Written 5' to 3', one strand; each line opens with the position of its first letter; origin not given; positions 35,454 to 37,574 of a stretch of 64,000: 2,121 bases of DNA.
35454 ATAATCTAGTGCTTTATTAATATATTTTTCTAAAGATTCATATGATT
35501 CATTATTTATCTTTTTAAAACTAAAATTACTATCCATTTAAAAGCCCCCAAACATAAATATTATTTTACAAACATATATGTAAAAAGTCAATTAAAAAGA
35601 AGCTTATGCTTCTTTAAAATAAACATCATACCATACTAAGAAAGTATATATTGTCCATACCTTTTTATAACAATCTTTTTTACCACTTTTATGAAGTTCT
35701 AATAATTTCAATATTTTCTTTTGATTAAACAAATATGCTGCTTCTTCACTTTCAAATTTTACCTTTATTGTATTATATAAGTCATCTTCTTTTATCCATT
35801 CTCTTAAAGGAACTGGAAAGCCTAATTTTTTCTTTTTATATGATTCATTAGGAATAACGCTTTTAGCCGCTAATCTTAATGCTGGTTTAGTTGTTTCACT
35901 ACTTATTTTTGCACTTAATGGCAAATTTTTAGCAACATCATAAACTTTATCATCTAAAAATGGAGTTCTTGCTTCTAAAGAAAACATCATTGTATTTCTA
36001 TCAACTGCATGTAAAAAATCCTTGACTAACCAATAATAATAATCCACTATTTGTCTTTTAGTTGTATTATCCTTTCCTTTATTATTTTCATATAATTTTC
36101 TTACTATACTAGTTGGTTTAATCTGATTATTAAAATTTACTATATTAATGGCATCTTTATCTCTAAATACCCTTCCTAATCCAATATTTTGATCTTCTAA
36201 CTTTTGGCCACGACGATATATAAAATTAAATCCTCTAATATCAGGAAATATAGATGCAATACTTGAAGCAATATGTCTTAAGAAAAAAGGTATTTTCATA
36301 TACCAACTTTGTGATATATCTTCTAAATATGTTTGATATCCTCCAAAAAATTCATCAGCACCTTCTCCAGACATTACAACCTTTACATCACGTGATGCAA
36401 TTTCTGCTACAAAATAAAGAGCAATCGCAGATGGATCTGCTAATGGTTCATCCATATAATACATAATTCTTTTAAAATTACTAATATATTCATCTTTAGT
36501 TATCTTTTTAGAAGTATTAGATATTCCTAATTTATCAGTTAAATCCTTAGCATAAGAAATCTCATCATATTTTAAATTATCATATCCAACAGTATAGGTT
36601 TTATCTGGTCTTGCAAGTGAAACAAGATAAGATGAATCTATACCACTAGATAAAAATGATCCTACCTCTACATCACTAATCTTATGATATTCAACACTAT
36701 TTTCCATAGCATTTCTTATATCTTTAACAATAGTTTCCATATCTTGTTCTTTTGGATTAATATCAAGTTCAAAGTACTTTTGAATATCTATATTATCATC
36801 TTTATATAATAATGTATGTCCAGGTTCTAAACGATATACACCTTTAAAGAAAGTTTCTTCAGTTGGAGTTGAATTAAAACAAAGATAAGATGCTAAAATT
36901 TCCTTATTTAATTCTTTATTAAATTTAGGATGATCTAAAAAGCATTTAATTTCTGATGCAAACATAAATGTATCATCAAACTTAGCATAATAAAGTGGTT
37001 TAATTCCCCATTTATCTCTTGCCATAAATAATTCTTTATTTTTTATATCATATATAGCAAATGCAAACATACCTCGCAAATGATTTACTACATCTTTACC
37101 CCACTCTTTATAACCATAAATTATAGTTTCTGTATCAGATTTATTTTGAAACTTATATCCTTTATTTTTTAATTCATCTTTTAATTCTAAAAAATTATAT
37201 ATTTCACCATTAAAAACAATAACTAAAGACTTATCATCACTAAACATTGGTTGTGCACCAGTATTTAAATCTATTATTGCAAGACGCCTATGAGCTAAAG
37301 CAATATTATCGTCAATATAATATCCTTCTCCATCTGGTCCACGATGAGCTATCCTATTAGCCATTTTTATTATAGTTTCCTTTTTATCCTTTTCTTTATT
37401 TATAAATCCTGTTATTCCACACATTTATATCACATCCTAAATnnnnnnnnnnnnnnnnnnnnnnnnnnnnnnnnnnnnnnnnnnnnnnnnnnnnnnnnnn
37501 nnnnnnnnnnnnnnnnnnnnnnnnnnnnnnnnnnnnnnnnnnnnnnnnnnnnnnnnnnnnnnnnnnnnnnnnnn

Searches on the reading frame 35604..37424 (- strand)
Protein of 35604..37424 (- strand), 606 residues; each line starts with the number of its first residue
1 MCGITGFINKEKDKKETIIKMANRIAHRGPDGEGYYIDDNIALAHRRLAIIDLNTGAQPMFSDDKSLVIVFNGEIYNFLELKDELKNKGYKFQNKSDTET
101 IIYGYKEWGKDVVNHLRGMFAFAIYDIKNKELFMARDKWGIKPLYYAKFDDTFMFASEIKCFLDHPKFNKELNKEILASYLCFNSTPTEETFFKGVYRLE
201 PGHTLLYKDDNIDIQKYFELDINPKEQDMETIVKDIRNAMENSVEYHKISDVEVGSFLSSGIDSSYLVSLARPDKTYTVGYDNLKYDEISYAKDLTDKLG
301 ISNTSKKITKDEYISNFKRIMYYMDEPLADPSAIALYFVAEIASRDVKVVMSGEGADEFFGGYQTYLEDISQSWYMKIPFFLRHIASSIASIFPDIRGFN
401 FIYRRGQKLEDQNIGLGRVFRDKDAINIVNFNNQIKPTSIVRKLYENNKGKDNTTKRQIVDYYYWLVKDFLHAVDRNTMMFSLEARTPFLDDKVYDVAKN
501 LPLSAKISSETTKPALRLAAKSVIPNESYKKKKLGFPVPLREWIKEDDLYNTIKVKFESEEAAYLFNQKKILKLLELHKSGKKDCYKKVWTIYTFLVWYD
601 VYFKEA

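Call 58: search_protein_families(library=ncbifam, proteins=[window:35604-37424:-], max_evalue=1e-30)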
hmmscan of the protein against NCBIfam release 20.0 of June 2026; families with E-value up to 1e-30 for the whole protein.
window:35604-37424:- (606 aa): 5 families
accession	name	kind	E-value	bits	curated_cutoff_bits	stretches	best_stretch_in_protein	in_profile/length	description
TIGR01536.1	asn_synth_AEB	equivalog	8.9e-151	503.4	267.1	1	2-536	1-517/517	asparagine synthase (glutamine-hydrolyzing)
TIGR03108.1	eps_aminotran_1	hypoth_equivalog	1.2e-139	466.9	816.9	1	1-394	1-407/628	XrtA/PEP-CTERM system amidotransferase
TIGR03104.1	trio_amidotrans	equivalog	1.4e-111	373.6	570.1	1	1-366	1-383/589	N-acetylglutaminylglutamine amidotransferase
NF006949.0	PRK09431.1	equivalog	1.3e-87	294.6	499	1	1-165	1-168/554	asparagine synthase B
NF033535.1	lass_lactam_cya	exception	5.5e-72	243.3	525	1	1-372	1-388/668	lasso peptide isopeptide bond-forming cyclase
